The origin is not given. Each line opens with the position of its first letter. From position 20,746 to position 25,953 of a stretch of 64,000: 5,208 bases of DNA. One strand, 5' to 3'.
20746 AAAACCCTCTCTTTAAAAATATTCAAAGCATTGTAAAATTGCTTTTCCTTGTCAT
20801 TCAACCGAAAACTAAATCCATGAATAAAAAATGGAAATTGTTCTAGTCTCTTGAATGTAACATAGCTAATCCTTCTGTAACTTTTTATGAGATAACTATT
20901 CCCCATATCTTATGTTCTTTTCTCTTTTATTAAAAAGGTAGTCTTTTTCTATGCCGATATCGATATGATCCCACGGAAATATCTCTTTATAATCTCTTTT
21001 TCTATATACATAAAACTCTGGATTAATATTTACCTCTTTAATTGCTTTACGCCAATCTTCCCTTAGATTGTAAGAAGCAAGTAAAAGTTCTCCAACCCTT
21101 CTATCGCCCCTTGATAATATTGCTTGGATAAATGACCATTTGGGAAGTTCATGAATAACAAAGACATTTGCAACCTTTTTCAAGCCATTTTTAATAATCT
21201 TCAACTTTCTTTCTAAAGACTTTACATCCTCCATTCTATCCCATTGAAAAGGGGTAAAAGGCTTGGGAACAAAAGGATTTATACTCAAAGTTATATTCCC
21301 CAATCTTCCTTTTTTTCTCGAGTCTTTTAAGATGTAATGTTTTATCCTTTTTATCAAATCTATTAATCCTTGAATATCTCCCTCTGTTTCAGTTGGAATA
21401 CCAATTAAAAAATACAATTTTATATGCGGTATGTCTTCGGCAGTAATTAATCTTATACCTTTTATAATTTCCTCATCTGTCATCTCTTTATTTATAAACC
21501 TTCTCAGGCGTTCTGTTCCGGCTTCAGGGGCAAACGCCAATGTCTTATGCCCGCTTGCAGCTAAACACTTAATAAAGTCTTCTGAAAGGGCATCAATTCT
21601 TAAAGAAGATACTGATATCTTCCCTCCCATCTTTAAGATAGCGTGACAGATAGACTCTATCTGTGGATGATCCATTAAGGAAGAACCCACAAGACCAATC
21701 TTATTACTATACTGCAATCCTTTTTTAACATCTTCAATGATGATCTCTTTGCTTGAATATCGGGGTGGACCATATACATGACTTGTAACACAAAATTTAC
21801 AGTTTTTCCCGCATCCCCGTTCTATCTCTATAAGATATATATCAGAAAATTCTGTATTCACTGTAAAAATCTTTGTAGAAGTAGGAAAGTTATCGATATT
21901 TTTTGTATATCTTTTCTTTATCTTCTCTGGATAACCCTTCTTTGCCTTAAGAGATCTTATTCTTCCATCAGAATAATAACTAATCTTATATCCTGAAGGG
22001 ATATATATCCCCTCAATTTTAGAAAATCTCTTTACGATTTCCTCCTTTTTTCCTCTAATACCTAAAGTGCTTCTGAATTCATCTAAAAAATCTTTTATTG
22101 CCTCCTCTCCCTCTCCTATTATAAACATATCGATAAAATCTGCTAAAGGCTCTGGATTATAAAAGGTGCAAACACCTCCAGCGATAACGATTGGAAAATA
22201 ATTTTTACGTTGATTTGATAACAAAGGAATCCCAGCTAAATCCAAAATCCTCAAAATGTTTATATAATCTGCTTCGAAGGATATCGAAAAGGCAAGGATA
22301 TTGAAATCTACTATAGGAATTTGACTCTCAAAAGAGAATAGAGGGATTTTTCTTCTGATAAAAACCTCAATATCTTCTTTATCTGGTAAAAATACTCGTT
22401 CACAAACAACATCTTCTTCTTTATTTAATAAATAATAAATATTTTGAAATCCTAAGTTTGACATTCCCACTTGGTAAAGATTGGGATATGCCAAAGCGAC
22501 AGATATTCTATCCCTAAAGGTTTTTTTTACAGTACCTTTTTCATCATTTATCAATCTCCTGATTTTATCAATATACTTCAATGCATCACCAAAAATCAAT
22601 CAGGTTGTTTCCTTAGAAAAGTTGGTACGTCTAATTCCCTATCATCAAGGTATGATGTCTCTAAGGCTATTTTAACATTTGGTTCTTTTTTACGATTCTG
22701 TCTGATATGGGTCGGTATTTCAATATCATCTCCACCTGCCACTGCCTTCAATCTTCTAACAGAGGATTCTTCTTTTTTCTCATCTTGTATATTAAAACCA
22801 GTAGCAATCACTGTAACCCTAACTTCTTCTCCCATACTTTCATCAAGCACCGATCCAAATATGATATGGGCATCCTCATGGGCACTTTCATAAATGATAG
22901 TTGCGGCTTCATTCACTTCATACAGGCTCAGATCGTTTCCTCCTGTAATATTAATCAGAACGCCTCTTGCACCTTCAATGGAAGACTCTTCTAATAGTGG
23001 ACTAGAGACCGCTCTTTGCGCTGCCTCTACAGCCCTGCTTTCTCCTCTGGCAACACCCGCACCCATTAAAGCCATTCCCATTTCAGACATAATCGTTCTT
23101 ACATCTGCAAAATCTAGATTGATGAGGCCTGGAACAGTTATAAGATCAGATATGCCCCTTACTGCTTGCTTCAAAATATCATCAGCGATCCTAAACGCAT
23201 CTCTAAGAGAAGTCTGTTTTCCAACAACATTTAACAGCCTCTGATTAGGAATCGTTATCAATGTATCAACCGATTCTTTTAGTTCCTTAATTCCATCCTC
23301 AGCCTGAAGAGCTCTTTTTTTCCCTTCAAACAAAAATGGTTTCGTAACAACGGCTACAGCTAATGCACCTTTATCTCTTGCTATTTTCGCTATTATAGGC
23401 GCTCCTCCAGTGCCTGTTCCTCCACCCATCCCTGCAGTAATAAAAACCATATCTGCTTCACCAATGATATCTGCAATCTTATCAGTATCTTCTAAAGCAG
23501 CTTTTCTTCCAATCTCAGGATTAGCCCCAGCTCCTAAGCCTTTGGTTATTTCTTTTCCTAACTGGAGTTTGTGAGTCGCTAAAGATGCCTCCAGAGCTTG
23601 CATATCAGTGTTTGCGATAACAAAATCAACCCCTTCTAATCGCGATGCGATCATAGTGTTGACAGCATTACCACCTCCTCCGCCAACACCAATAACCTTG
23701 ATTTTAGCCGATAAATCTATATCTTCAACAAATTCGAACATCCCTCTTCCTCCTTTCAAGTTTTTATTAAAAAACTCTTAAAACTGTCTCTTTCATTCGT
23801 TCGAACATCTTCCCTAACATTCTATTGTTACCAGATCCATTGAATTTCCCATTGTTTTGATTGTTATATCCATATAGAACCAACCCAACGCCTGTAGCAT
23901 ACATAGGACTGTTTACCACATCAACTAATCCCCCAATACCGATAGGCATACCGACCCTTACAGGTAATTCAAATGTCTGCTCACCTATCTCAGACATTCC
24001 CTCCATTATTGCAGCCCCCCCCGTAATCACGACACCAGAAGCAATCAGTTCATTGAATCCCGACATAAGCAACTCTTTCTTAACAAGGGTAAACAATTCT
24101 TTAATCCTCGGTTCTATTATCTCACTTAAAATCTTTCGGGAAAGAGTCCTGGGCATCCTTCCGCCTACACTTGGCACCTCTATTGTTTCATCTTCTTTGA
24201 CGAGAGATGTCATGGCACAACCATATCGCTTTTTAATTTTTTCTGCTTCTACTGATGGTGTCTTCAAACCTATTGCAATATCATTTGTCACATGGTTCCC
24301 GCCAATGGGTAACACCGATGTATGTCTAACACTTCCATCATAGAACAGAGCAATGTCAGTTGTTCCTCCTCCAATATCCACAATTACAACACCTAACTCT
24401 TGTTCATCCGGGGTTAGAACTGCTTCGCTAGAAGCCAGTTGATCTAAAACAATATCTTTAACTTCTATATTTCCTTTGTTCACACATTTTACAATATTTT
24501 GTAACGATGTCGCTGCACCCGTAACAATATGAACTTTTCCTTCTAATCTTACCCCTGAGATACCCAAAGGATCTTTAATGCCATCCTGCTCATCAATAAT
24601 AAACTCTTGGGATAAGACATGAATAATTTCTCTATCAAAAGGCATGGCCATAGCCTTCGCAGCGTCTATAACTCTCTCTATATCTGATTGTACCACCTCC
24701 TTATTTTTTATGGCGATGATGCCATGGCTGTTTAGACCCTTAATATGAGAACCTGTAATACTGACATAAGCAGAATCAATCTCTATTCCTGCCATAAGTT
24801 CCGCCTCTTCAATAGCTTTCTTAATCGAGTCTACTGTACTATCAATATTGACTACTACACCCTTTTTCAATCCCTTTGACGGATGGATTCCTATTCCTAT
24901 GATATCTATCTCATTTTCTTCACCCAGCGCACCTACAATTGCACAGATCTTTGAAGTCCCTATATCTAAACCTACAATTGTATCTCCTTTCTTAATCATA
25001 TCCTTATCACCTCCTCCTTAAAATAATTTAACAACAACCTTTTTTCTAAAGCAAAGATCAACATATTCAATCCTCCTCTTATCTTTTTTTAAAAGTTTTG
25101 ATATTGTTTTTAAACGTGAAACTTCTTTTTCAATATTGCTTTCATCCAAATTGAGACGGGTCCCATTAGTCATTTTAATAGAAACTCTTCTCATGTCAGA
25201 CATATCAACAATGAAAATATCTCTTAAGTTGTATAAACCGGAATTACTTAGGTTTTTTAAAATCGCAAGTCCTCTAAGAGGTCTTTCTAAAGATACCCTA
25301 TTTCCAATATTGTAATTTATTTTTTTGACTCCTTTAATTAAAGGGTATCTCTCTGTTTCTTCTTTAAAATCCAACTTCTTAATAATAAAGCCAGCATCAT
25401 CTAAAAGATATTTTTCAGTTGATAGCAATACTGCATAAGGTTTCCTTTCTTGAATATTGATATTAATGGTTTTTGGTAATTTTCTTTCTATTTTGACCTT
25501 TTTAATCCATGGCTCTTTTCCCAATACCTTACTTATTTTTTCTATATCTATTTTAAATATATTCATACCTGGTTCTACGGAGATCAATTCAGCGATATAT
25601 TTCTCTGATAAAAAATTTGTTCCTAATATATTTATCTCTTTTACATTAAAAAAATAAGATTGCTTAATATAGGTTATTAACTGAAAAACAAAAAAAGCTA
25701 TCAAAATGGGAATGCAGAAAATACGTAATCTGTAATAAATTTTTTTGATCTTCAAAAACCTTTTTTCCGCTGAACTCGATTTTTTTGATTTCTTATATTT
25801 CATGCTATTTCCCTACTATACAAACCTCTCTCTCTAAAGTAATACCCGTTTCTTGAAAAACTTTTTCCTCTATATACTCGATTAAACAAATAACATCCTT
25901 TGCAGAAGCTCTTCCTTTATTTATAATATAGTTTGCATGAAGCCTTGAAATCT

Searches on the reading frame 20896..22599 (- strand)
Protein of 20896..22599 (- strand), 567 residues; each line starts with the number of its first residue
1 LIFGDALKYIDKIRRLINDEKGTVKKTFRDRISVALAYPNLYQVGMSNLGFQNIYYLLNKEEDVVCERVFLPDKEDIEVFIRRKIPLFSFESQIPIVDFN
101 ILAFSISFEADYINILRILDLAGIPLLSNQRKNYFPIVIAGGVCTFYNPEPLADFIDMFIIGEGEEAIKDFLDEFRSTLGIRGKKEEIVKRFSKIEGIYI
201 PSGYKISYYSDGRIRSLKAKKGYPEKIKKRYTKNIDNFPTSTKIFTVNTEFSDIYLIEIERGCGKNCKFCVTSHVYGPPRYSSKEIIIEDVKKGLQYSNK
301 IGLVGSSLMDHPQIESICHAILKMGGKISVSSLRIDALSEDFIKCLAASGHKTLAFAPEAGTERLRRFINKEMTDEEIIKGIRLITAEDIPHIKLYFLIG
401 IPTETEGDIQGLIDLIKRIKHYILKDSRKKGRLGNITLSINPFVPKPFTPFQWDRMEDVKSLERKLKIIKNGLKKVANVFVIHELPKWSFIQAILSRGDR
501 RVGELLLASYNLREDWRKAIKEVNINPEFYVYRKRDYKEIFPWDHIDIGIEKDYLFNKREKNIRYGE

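Call 67: search_protein_families(library=pfam, max_evalue=0.00001, proteins=[window:20896-22599:-])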
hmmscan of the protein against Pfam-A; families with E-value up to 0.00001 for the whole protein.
window:20896-22599:- (567 aa): 2 families
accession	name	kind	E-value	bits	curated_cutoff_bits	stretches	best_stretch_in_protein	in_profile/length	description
PF19864.5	Radical_SAM_N2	-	4.5e-54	182.4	29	1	50-201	1-151/151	Radical SAM proteins, N-terminal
PF04055.27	Radical_SAM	-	1.6e-18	67.9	29.5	1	259-416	3-166/166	Radical SAM superfamily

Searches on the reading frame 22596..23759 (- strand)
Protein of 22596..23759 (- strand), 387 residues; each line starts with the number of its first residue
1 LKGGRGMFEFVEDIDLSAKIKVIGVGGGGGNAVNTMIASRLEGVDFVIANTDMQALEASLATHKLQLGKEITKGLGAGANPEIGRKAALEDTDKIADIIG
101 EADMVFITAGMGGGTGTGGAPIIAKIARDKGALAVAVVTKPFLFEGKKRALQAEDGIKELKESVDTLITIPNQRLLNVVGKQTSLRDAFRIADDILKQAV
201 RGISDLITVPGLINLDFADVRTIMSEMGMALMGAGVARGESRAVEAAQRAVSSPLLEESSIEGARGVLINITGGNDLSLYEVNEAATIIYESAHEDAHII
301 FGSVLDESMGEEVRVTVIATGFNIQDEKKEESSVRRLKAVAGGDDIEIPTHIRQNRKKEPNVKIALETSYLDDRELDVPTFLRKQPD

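Call 67: search_protein_families(library=pfam, max_evalue=0.00001, proteins=[window:22596-23759:-])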
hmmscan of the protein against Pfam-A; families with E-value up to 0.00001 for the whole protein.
window:22596-23759:- (387 aa): 2 families
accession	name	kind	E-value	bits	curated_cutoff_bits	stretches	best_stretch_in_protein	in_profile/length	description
PF00091.31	Tubulin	-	2.9e-48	165.1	33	1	19-179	1-189/190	Tubulin/FtsZ family, GTPase domain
PF12327.13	FtsZ_C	-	1.5e-35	121.8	27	1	228-322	1-94/95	FtsZ family, C-terminal domain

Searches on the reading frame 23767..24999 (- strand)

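Call 67: search_protein_families(library=pfam, max_evalue=0.00001, proteins=[window:23767-24999:-])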
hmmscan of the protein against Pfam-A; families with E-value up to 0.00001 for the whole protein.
window:23767-24999:- (410 aa): 4 families
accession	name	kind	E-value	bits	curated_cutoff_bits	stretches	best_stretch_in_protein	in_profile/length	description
PF14450.12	FtsA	-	4.1e-53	179.5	31.8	2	205-372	1-127/127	Cell division protein FtsA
PF02491.25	SHS2_FTSA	-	5.9e-32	110.3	25.4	1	83-160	1-79/79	SHS2 domain inserted in FTSA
PF06723.19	MreB_Mbl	-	2.6e-13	50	27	1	199-350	142-304/327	MreB/Mbl protein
PF06277.17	EutA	-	1.7e-08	34.2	27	1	198-330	139-265/475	Ethanolamine utilisation protein EutA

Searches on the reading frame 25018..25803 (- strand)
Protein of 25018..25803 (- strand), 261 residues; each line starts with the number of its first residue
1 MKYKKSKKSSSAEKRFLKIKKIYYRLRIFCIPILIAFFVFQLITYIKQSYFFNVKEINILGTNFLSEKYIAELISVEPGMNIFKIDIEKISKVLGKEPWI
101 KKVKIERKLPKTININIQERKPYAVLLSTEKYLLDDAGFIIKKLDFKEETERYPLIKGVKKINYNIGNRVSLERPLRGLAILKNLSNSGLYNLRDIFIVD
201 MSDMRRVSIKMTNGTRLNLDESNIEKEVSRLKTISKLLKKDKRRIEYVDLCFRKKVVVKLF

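Call 67: search_protein_families(library=pfam, max_evalue=0.00001, proteins=[window:25018-25803:-])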
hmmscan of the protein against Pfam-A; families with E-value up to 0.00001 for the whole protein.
window:25018-25803:- (261 aa): 2 families
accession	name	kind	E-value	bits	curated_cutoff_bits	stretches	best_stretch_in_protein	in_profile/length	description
PF08478.15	POTRA_1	-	2.9e-18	66.3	23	1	52-120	1-69/69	POTRA domain, FtsQ-type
PF03799.20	FtsQ_DivIB_C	-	1.7e-08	35.7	21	1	130-250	8-113/114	Cell division protein FtsQ/DivIB, C-terminal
